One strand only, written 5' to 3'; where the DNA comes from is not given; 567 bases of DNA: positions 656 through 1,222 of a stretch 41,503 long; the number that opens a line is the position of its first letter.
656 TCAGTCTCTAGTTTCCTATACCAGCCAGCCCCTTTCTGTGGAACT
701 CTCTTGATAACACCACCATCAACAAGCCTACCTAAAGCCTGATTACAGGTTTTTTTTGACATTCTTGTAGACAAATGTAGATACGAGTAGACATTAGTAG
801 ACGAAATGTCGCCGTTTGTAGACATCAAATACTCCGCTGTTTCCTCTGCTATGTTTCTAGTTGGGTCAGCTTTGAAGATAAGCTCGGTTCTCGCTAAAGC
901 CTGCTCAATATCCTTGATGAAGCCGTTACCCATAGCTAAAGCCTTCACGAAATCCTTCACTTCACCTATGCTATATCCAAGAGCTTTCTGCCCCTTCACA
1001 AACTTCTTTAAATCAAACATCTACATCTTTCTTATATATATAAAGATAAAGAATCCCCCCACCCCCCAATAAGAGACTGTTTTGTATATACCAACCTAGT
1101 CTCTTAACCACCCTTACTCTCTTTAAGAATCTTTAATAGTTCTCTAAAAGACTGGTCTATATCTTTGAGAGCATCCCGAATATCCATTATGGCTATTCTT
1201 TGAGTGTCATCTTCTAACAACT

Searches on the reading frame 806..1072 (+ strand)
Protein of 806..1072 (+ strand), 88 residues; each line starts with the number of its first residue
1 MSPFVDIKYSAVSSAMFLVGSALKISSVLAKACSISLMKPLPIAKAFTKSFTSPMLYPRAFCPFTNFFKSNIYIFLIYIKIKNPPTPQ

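Call 82: search_protein_families(library=pfam, alignment_id=A6, max_evalue=0.001)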
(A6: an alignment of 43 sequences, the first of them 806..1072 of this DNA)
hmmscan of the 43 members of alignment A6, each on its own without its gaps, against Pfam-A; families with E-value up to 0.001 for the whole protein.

A. member 1, window:806-1072:+ (88 aa): 0 families

B. families by the number of members that match (of 43 scanned): 21 families
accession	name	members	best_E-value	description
PF13392.12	HNH_3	2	3.5e-10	HNH endonuclease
PF07460.16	NUMOD3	2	1.1e-06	NUMOD3 motif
PF01555.25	N6_N4_Mtase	1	1e-46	DNA methylase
PF23140.1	Gp80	1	8.1e-44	Podophage GP4 fiber I protein gp80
PF07505.17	DUF5131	1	1e-33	Protein of unknown function (DUF5131)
PF00589.27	Phage_integrase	1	1.5e-30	Phage integrase family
PF05766.18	NinG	1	8.3e-17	Bacteriophage Lambda NinG protein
PF13847.12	Methyltransf_31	1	1.7e-14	Methyltransferase domain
PF08242.18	Methyltransf_12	1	7.4e-13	Methyltransferase domain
PF13489.12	Methyltransf_23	1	7.9e-12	Methyltransferase domain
PF25209.1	Phage_capsid_4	1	3.8e-11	Phage capsid protein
PF08241.18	Methyltransf_11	1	6.3e-10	Methyltransferase domain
PF24517.2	CBM96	1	1.8e-09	Carbohydrate-binding module family 96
PF13649.12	Methyltransf_25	1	3.6e-09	Methyltransferase domain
PF05175.20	MTS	1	2.4e-08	Methyltransferase small domain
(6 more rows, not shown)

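Call 83: search_protein_families(library=phrogs, alignment_id=A6, max_evalue=0.00001)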
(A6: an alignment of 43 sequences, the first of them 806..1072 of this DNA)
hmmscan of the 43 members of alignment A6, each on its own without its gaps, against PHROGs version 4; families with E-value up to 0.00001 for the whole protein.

A. member 1, window:806-1072:+ (88 aa): 0 families

B. families by the number of members that match (of 43 scanned): 49 families (the first 25 are shown)
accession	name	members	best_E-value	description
phrog_20891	-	2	1.4e-27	HNH endonuclease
phrog_10730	-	2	2.3e-19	HNH endonuclease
phrog_7545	-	2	5.3e-15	HNH endonuclease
phrog_19902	-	2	2.3e-11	HNH endonuclease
phrog_25114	-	2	5.4e-11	-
phrog_959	-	2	3e-09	HNH endonuclease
phrog_59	-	2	2.4e-06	HNH endonuclease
phrog_67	-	1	7.3e-62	DNA methyltransferase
phrog_1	-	1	1.9e-47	integrase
phrog_874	-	1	1.2e-44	-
phrog_2045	-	1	1.9e-44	-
phrog_216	-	1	1.7e-36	integrase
phrog_7339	-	1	7.7e-34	DNA repair exonuclease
phrog_498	-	1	6e-29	DNA methyltransferase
phrog_240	-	1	2.8e-26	head protein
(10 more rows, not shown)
